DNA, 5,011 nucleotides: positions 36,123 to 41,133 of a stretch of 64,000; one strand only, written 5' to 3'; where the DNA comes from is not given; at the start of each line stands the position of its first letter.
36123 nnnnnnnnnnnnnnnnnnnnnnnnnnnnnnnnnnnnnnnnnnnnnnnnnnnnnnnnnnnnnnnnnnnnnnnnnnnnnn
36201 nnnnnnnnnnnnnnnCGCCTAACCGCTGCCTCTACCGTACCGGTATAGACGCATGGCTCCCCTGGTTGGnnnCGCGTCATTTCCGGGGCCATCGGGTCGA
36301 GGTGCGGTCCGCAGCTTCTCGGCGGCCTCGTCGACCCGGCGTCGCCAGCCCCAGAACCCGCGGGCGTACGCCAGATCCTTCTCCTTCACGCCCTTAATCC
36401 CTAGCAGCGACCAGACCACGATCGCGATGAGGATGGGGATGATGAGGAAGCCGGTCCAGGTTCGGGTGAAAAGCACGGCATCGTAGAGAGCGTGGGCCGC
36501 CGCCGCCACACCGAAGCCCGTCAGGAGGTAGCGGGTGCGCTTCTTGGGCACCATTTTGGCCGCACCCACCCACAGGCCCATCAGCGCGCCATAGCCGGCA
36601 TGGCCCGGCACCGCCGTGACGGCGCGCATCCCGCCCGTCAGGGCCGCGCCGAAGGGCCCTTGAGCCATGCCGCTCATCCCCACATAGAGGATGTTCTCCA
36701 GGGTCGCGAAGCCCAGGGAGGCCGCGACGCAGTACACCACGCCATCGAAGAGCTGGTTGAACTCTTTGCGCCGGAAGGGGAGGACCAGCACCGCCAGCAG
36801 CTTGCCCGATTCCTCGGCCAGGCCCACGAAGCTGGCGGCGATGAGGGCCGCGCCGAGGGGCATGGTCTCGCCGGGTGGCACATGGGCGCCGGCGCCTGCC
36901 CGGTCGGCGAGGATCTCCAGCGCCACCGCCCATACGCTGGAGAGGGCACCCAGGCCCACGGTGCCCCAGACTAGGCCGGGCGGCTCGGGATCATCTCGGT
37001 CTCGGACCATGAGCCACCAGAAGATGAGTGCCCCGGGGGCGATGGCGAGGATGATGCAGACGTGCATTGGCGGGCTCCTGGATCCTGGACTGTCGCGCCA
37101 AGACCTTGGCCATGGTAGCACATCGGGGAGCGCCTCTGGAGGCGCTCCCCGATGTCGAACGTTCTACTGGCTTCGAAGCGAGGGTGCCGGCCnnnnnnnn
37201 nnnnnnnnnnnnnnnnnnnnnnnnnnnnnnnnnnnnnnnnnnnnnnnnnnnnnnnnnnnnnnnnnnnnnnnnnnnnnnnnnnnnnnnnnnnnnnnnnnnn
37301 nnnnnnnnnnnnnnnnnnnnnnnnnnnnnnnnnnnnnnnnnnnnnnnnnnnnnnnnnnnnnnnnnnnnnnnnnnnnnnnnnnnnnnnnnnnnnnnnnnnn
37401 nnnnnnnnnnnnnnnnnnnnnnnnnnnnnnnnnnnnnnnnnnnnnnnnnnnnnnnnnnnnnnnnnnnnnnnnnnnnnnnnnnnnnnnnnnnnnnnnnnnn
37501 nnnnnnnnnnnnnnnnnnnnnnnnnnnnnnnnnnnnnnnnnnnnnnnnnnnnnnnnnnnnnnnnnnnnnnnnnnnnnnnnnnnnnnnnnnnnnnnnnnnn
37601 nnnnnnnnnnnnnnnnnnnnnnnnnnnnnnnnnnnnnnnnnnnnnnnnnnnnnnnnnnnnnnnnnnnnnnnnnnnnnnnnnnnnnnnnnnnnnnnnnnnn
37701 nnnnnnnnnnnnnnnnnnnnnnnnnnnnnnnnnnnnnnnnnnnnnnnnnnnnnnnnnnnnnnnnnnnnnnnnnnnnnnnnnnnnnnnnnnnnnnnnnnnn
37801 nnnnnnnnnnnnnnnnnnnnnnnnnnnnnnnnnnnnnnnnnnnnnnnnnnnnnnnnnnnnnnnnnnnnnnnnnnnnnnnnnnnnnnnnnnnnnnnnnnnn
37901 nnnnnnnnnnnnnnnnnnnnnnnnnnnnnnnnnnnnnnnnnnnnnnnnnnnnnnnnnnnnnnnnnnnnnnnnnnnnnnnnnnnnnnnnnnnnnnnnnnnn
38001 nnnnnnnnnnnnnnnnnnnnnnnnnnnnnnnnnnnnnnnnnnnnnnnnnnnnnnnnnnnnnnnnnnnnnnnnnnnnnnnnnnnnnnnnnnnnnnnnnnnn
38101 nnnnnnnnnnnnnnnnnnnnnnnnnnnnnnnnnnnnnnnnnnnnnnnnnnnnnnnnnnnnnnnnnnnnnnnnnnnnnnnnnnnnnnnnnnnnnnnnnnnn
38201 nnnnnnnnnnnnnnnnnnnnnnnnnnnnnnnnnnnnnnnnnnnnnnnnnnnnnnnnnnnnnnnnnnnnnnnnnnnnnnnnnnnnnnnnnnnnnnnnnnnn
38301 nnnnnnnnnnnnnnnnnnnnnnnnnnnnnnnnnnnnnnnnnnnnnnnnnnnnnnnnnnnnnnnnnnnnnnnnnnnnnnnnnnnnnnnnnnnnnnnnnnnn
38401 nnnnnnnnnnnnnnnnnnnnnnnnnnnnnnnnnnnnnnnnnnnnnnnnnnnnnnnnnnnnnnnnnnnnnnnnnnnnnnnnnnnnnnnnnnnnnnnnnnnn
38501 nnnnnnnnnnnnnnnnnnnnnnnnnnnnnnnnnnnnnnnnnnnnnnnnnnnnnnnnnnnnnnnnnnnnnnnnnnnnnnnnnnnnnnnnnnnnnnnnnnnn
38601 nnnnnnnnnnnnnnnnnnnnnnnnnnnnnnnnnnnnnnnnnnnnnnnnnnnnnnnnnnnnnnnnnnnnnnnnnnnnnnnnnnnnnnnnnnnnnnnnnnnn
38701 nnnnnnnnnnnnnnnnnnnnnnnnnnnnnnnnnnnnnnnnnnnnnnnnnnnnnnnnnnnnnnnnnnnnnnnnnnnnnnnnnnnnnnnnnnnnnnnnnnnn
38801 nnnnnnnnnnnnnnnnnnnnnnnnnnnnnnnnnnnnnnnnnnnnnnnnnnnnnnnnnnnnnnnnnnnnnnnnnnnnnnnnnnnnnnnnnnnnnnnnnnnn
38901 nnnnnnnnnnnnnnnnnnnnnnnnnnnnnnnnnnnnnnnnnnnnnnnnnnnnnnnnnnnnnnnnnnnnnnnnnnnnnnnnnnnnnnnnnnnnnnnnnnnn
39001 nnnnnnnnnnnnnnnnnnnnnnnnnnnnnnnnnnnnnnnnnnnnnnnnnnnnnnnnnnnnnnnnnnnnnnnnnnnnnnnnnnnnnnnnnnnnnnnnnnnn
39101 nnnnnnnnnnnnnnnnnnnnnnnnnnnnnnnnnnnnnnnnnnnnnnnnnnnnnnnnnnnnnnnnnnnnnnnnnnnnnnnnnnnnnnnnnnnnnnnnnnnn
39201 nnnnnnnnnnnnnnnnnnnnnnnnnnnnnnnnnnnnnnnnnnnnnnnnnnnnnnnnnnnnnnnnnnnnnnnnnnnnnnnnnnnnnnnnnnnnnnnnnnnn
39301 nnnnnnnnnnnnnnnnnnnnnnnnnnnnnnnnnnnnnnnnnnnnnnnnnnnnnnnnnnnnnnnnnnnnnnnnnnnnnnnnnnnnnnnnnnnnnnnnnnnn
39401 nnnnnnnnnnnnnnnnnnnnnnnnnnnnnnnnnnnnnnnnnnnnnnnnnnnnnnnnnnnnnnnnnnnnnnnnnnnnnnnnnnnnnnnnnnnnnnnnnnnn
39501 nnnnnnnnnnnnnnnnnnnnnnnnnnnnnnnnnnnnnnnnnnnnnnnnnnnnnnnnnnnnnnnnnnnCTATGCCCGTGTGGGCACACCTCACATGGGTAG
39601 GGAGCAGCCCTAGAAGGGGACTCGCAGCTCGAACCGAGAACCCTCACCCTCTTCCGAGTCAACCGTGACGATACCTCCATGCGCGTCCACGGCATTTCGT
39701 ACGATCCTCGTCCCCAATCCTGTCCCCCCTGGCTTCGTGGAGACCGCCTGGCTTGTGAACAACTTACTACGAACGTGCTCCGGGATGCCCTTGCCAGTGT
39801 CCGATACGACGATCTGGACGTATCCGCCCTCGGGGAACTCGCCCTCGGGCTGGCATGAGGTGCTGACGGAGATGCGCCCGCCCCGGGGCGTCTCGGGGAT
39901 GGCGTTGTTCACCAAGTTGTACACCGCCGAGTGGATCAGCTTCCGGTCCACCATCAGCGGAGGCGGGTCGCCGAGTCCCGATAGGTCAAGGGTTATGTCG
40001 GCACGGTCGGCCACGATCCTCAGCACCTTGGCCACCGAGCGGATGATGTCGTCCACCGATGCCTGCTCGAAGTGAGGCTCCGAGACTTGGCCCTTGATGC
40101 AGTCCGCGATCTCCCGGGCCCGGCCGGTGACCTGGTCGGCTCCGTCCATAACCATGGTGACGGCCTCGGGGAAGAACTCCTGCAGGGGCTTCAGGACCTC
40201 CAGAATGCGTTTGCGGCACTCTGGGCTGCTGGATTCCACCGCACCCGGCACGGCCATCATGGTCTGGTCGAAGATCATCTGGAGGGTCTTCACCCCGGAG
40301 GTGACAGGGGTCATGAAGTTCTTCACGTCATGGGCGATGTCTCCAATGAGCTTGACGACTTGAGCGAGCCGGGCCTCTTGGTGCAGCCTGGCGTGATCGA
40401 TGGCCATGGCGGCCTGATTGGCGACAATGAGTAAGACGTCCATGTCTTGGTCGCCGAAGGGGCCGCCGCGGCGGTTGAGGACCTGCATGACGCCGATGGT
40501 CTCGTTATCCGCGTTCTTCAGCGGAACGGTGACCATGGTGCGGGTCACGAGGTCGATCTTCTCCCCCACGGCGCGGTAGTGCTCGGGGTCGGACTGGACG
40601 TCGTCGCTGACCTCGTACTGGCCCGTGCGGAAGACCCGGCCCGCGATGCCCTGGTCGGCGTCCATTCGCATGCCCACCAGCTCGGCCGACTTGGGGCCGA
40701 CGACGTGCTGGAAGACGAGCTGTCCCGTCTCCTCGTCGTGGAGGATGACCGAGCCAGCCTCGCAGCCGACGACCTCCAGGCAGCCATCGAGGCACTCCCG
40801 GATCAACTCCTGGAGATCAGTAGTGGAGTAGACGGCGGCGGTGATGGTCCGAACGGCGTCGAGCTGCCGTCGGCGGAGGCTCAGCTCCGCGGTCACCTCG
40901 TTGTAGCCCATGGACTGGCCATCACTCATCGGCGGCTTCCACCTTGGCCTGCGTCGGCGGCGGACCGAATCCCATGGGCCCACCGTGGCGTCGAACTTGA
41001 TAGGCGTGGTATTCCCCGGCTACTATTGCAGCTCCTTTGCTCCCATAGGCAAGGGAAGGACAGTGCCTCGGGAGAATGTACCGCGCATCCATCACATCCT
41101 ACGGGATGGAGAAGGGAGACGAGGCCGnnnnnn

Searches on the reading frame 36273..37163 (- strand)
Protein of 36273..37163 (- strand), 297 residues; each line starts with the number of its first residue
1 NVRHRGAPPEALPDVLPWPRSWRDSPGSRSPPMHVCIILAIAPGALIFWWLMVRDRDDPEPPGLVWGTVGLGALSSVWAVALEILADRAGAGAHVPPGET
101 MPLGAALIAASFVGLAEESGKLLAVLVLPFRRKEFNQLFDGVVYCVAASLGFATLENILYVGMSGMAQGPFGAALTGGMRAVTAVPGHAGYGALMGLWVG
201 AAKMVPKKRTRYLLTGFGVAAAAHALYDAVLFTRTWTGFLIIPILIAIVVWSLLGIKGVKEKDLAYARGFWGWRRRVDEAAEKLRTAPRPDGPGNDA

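Call 30: search_protein_families(library=pfam, proteins=[window:36273-37163:-], max_evalue=0.001)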
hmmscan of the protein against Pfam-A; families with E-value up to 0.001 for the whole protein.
window:36273-37163:- (297 aa): 1 family
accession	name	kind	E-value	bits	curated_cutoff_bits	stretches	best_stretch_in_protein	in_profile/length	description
PF13367.11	PrsW-protease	-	8.2e-35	120.6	23.5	1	60-251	1-193/196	PrsW family intramembrane metalloprotease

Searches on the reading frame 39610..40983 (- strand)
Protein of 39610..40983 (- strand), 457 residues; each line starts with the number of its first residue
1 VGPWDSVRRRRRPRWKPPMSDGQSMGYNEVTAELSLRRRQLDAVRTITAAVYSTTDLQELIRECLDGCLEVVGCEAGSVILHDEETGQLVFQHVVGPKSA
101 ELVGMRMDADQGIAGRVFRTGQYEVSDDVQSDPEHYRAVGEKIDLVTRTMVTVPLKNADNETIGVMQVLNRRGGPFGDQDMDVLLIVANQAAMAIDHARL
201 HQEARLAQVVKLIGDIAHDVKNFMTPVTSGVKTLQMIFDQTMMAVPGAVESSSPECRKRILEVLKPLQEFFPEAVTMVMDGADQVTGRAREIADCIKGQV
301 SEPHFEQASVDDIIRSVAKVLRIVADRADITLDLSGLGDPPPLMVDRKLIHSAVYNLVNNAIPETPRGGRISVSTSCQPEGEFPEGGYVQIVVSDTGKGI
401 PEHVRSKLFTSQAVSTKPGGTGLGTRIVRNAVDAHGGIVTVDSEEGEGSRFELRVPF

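Call 6: search_protein_families(library=pfam, proteins=[window:39610-40983:-], max_evalue=0.1)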
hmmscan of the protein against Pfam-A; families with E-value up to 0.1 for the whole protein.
window:39610-40983:- (457 aa): 6 families
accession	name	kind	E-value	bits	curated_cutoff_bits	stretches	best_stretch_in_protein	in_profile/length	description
PF02518.31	HATPase_c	-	6.4e-24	85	26.4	1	346-456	2-108/111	Histidine kinase-, DNA gyrase B-, and HSP90-like ATPase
PF13185.12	GAF_2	-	7.9e-21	75.1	28.6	1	54-196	1-136/136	GAF domain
PF01590.32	GAF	-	1.8e-14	54.8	22.4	1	56-195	1-133/133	GAF domain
PF13492.12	GAF_3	-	1.6e-08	35.5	27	1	56-197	1-129/129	GAF domain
PF11849.14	DUF3369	-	0.018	15.8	27.2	1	37-203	17-167/168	Domain of unknown function (DUF3369)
PF25678.1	DUF7946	-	0.093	13.2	27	0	179-240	105-167/183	Domain of unknown function (DUF7946)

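Call 7: search_protein_families(library=ncbifam, proteins=[window:39610-40983:-], max_evalue=0.1)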
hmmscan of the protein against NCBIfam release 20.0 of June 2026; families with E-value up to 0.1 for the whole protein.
window:39610-40983:- (457 aa): 81 families (the best 25 are shown)
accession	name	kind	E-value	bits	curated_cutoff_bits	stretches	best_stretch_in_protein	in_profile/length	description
NF008468.0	PRK11360.1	equivalog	1.4e-27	96.3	646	2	302-456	459-607/616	two-component system sensor histidine kinase AtoS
NF046044.1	PnpS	equivalog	3.9e-24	85.4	400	1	301-456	238-390/390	two-component system histidine kinase PnpS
NF010411.0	PRK13837.1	equivalog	2.1e-22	79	647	1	285-456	495-674/828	two-component system VirA-like sensor kinase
TIGR02916.1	PEP_his_kin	equivalog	1.6e-21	76.6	300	2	284-456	519-679/679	XrtA/PEP-CTERM system histidine kinase PrsK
NF007688.0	PRK10364.1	equivalog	5.5e-21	74.8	479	1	306-456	308-450/460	two-component system sensor histidine kinase ZraS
TIGR02956.1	TMAO_torS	equivalog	1.1e-20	73.4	676.5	1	306-457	535-682/967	TMAO reductase system sensor histidine kinase/response regulator TorS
TIGR02966.1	phoR_proteo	equivalog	2.9e-20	72.5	334.2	1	301-454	182-332/333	phosphate regulon sensor histidine kinase PhoR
TIGR01386.1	cztS_silS_copS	subfamily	7.8e-20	71.3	292.55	1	304-456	311-457/457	heavy metal sensor histidine kinase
NF038348.1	T2SS_HK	subfamily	1.1e-18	66.9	450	1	196-456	314-572/574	histidine kinase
NF041735.1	hist_kin_RppB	equivalog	3e-17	62.6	400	1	299-456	282-438/438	two-component system sensor histidine kinase RppB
NF006800.0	PRK09303.1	equivalog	3.5e-17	62.4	342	1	306-456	229-376/383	histidine kinase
NF033092.0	HK_WalK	equivalog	3.5e-17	62.2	725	1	312-457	451-594/594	cell wall metabolism sensor histidine kinase WalK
NF008312.0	PRK11100.1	equivalog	1.5e-16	60.3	356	1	305-456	326-473/477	two-component system sensor histidine kinase CreC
NF041947.1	LuxQ_Vibrio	equivalog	1.7e-15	56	1200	1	308-456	545-695/843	quorum-sensing autoinducer 2 sensor kinase/phosphatase LuxQ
NF045595.1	HK_scytonemin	equivalog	3.4e-15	55.5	865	1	332-457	514-635/637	scytonemin biosynthesis sensor histidine kinase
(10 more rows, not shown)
